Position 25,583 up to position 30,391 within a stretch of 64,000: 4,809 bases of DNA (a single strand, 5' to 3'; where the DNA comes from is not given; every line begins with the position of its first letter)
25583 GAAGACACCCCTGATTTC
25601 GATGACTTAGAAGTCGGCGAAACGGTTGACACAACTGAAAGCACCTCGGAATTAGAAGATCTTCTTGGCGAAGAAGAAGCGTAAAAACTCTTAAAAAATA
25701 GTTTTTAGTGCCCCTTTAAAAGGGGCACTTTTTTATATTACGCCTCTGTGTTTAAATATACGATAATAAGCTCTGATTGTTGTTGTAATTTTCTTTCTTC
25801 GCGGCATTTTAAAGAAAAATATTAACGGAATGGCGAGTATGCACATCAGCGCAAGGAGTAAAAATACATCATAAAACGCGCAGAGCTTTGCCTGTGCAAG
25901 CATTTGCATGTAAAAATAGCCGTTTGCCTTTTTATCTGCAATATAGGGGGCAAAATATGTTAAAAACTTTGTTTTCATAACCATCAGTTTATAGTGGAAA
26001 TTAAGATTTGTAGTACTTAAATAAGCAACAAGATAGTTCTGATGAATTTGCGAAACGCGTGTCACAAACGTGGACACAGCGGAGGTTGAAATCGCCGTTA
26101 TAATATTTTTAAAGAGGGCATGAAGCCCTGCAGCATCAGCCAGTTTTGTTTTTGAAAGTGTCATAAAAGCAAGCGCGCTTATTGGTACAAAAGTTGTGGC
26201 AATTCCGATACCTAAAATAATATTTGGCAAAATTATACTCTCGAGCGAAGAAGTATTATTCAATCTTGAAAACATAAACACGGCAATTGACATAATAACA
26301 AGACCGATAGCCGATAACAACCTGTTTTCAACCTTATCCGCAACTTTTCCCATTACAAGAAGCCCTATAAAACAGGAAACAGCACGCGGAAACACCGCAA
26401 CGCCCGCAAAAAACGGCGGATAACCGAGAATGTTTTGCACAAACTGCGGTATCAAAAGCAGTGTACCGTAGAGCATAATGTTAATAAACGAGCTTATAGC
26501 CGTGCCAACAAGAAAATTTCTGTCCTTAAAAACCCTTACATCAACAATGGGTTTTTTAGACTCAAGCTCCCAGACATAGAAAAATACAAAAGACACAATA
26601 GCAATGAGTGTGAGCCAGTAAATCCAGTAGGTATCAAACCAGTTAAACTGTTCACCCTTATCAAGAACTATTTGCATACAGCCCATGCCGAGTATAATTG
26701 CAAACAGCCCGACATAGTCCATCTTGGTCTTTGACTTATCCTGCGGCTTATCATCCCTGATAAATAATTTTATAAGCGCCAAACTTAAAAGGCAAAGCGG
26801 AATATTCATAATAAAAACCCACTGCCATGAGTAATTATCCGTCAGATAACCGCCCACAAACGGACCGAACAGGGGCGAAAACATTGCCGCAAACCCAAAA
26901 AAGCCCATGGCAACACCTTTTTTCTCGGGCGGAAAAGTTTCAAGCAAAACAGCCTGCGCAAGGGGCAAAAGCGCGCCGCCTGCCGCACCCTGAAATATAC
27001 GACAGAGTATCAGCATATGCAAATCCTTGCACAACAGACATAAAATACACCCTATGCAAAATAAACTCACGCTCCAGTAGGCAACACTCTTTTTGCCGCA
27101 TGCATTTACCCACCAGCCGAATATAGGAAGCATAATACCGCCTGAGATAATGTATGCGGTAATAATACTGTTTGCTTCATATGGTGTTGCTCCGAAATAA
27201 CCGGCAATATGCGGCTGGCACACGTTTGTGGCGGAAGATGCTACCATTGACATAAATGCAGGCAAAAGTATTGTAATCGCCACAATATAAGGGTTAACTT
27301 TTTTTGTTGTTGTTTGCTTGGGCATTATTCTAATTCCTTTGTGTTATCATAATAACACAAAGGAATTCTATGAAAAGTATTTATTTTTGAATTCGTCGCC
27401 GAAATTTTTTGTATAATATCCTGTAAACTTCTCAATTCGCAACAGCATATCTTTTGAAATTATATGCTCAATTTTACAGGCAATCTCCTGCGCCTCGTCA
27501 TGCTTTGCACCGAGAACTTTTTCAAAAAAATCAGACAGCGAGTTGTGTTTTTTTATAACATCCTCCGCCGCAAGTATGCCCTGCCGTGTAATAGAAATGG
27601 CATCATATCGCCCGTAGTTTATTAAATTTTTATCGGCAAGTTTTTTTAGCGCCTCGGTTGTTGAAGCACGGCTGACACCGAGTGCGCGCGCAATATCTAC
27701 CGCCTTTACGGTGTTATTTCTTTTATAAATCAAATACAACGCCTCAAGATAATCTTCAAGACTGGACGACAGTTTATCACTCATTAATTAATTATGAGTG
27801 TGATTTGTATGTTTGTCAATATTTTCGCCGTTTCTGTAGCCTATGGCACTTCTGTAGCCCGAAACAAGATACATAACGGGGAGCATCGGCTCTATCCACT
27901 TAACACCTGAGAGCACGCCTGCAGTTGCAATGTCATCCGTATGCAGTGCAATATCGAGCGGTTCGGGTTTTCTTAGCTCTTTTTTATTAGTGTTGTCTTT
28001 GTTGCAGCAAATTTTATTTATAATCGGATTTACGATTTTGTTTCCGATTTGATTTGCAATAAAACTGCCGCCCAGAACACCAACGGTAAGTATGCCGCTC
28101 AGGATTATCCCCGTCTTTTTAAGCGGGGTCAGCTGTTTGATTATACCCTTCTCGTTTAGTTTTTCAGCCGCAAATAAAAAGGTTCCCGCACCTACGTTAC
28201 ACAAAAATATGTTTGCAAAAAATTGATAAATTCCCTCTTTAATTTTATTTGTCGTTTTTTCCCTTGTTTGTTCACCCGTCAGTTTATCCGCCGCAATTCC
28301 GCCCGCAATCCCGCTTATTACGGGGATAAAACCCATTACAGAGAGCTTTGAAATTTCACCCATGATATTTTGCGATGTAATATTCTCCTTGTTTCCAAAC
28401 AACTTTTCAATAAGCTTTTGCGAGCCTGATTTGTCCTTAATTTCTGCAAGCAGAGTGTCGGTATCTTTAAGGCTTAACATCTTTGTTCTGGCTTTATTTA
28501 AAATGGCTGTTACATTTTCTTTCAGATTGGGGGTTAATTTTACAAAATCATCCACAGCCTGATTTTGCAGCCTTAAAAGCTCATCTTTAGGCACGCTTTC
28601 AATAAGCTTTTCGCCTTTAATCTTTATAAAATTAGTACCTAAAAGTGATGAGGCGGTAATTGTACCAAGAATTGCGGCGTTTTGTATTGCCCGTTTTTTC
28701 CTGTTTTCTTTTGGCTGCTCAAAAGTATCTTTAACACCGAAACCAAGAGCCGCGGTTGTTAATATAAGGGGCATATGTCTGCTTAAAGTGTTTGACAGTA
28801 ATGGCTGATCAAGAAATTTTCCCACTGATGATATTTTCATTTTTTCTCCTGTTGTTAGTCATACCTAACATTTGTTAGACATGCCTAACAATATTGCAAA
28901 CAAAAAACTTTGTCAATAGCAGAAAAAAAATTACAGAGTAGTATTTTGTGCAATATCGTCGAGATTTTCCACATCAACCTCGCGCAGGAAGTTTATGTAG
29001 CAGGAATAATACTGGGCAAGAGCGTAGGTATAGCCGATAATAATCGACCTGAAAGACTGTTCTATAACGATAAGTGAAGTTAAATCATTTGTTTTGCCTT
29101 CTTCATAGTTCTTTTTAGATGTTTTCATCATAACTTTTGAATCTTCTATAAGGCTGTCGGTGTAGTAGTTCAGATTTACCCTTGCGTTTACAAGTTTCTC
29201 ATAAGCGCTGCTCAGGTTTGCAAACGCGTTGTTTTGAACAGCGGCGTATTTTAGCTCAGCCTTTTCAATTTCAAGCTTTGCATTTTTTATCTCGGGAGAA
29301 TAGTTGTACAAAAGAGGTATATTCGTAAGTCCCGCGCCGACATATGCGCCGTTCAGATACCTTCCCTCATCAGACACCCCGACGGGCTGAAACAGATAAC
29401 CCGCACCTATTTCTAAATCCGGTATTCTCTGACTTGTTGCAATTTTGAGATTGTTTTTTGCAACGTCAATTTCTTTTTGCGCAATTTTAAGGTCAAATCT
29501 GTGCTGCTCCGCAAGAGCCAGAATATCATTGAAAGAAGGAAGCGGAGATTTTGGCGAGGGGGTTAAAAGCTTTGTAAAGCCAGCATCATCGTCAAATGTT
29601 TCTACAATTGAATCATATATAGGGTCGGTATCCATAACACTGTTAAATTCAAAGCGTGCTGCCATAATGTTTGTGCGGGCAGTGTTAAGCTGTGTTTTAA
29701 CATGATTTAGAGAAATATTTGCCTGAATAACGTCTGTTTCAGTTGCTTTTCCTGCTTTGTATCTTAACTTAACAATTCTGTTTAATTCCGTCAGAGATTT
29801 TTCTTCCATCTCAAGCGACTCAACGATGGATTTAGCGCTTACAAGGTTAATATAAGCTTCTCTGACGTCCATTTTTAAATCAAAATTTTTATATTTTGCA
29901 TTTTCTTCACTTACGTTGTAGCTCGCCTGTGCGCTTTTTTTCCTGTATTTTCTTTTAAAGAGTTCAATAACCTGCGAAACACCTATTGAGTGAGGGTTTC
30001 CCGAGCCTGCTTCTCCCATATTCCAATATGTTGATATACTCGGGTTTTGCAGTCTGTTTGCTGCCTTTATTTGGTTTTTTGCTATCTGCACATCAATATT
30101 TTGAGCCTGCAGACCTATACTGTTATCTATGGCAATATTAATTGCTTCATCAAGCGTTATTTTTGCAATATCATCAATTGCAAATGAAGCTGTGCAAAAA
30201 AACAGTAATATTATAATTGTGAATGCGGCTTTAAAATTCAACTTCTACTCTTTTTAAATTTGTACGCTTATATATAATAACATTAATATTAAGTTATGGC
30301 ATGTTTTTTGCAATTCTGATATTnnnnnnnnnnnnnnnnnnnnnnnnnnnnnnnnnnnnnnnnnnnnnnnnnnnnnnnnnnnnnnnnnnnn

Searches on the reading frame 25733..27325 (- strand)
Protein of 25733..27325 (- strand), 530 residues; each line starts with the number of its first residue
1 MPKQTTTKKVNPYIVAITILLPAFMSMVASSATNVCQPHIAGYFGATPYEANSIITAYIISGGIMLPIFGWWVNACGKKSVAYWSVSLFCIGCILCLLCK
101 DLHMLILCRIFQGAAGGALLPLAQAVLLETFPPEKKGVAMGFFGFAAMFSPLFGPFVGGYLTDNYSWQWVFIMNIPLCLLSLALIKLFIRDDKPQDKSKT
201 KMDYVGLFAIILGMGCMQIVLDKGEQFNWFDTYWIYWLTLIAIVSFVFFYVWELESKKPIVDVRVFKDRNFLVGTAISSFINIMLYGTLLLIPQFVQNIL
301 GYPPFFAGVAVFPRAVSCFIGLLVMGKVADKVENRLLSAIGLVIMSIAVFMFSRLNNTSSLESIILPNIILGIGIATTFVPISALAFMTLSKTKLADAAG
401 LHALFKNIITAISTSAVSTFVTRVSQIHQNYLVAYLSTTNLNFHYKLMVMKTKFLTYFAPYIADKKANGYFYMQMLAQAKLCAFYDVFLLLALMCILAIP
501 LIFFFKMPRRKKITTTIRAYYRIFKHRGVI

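Call 66: search_protein_families(library=pfam, proteins=[window:25733-27325:-], max_evalue=0.00001)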
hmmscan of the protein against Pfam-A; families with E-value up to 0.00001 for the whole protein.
window:25733-27325:- (530 aa): 2 families
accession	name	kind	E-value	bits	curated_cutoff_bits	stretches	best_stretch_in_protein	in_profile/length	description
PF07690.21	MFS_1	-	1.3e-54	185.9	33.4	1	23-413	5-346/347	Major Facilitator Superfamily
PF00083.30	Sugar_tr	-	3.2e-09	36.6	22.3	1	57-187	54-189/452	Sugar (and other) transporter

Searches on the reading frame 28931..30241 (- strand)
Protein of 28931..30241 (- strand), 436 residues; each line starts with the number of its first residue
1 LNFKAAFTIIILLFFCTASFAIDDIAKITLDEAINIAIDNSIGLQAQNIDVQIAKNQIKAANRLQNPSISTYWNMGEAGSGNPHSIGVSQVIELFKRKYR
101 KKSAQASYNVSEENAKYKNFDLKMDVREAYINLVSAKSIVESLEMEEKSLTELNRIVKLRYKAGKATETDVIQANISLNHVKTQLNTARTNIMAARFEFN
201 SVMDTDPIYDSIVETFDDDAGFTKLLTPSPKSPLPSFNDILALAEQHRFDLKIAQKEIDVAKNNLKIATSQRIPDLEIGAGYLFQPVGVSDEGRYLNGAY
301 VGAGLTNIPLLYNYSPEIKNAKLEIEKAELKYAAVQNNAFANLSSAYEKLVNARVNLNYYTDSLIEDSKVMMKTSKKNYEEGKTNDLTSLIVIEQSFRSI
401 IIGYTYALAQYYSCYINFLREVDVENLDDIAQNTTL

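Call 67: search_protein_families(library=pfam, proteins=[window:28931-30241:-], max_evalue=0.00001)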
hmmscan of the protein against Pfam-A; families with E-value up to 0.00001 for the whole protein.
window:28931-30241:- (436 aa): 1 family
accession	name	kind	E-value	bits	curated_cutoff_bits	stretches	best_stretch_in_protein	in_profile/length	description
PF02321.23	OEP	-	1.7e-46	158.8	22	2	30-202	1-185/187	Outer membrane efflux protein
